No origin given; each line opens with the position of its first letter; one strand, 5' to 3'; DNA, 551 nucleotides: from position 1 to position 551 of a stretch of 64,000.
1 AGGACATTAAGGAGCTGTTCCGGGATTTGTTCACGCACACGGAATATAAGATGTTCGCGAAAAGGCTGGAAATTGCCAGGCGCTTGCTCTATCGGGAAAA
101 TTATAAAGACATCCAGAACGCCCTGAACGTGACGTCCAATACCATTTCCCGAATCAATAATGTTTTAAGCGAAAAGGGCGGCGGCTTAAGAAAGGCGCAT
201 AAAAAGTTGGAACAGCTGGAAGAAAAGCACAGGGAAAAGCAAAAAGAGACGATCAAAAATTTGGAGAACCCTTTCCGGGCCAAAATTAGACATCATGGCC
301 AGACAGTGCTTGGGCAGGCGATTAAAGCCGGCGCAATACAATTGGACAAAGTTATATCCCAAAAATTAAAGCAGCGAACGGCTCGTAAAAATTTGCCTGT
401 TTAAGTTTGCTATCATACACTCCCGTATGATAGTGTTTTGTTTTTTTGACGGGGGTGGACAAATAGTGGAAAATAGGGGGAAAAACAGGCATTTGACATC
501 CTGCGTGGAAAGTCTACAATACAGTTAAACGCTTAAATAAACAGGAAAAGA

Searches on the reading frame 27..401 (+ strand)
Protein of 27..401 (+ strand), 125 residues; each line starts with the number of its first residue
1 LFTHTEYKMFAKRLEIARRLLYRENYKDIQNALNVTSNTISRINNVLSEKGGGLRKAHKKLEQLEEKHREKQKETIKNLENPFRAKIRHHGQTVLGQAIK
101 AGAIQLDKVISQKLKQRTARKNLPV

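Call 3: search_protein_families(library=pfam, proteins=[window:27-401:+], max_evalue=0.1)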
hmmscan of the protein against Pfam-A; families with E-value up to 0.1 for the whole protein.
window:27-401:+ (125 aa): 7 families
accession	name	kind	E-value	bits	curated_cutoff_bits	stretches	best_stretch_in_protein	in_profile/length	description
PF01371.25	Trp_repressor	-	1.3e-07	32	27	1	1-57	26-83/88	Trp repressor protein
PF04048.20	Sec8_N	-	0.013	15.9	26.8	1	25-80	73-127/142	Exocyst complex component Sec8 N-terminal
PF14966.11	DNA_repr_REX1B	-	0.022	15.8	24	1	10-77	24-89/94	DNA repair REX1-B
PF14491.11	DUF4435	-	0.029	14.5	27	1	14-116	133-231/238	Protein of unknown function (DUF4435)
PF09077.16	Phage-MuB_C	-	0.035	14.5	25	1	24-62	15-53/78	Mu B transposition protein, C terminal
PF18915.5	DUF5667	-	0.039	14.8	27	1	11-75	38-88/99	Domain of unknown function (DUF5667)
PF04102.17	SlyX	-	0.043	14.9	30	1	27-76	6-55/67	SlyX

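Call 4: search_protein_families(library=ncbifam, proteins=[window:27-401:+], max_evalue=0.1)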
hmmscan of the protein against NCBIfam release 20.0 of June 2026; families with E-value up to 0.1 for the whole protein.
window:27-401:+ (125 aa): 5 families
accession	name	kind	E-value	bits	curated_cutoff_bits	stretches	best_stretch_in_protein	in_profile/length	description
TIGR02531.1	yecD_yerC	hypoth_equivalog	4.3e-05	23.9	42.2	1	2-47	29-74/88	YerC/YecD family TrpR-related protein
TIGR01321.1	TrpR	equivalog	0.0045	17.4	67.25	1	1-48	32-80/94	trp operon repressor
NF045977.1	MAG0770_fam_LP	subfamily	0.013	14.6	100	1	22-115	71-167/377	MAG0770 family lipoprotein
NF002649.0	PRK02318.2-1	equivalog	0.016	14.1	422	1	16-82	221-283/386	mannitol-1-phosphate 5-dehydrogenase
TIGR03998.1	thiol_BshC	equivalog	0.018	13.9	265.8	1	8-100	393-482/529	bacillithiol biosynthesis cysteine-adding enzyme BshC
